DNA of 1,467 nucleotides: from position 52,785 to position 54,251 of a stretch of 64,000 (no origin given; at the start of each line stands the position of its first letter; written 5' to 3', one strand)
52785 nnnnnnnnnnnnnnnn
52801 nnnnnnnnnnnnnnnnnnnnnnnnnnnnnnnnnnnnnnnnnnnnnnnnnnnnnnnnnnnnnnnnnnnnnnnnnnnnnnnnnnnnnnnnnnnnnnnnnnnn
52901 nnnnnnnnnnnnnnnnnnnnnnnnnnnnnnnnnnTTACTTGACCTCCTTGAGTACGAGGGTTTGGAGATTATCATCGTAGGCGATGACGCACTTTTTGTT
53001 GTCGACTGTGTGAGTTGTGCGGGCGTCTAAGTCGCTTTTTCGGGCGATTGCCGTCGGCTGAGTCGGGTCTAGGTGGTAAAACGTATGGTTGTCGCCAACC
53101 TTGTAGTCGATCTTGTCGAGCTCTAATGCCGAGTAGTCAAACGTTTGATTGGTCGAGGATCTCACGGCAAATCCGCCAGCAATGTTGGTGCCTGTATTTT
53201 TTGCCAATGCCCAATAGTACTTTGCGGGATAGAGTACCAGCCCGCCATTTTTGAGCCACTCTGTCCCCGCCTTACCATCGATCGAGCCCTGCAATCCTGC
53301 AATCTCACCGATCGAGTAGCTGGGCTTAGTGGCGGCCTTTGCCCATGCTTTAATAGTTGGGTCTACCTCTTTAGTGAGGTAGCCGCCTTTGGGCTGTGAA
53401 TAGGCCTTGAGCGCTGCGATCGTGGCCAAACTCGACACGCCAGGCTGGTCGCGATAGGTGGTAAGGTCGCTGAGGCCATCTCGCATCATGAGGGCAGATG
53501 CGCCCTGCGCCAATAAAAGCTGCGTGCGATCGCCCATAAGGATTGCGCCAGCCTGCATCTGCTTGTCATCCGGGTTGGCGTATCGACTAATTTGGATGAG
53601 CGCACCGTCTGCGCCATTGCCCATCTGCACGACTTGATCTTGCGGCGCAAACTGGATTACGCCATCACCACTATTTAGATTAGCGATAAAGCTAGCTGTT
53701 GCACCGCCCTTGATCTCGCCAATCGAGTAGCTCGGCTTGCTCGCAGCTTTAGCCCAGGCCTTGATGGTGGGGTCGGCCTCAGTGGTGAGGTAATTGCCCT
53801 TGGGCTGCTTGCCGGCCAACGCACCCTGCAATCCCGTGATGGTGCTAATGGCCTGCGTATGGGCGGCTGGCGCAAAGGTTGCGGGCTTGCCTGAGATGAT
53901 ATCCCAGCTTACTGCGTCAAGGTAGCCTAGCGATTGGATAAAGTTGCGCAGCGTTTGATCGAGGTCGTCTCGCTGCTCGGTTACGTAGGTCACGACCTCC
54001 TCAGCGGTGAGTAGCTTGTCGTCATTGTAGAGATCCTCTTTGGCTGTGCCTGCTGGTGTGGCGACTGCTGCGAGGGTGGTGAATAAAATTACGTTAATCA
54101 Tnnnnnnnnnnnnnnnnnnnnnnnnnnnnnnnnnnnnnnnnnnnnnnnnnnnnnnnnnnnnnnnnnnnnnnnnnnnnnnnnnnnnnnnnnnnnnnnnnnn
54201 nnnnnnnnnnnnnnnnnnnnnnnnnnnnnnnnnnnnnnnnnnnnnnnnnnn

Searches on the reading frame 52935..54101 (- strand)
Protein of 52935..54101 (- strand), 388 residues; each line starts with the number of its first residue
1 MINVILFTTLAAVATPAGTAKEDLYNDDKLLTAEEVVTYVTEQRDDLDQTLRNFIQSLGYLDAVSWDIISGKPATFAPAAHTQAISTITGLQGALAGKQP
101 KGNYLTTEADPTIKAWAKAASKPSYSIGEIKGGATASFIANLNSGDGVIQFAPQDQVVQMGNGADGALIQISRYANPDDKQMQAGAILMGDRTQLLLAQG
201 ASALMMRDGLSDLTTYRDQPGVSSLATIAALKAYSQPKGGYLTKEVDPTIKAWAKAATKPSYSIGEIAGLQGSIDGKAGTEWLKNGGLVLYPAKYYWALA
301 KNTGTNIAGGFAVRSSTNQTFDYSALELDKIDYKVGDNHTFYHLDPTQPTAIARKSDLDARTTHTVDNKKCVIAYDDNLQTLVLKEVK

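Call 18: search_protein_families(library=pfam, proteins=[window:52935-54101:-], max_evalue=0.01)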
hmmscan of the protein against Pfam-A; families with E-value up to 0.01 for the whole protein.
window:52935-54101:- (388 aa): 0 families

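Call 19: search_protein_families(library=phrogs, proteins=[window:52935-54101:-], max_evalue=0.01)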
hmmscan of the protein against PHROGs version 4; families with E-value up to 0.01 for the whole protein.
window:52935-54101:- (388 aa): 10 families
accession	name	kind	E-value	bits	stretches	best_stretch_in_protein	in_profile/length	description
phrog_14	-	tail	2e-07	31.5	1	61-175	171-271/366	minor tail protein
phrog_9574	-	tail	2.9e-07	30.2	1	63-99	183-219/773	tail protein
phrog_1197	-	tail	0.0003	20.9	1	59-132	99-165/715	tail protein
phrog_17509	-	unknown function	0.00033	21.2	0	70-99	157-186/281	-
phrog_31472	-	unknown function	0.00064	20.2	1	69-111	103-145/359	-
phrog_8443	-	tail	0.0011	18.9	1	65-155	236-276/636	tail fiber protein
phrog_1954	-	head and packaging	0.0012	20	1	62-90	92-120/199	virion structural protein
phrog_5413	-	tail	0.004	17.4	1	64-91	127-154/334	minor tail protein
phrog_5231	-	unknown function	0.007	15.8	1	65-95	346-376/618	-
phrog_32325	-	tail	0.0072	16.8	0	60-97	67-104/241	tail protein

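Call 90: find_related_loci(query=window:52938-54101:-, collection=viral_contigs, flank=10000)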
Query window:52938-54101:- (388 aa) in viral_contigs; peptide patterns used: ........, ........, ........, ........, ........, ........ (x = any residue, [..] = any of these).
11 stretches matched a pattern, but none encodes a relative of the query by tblastn (E <= 1e-3).
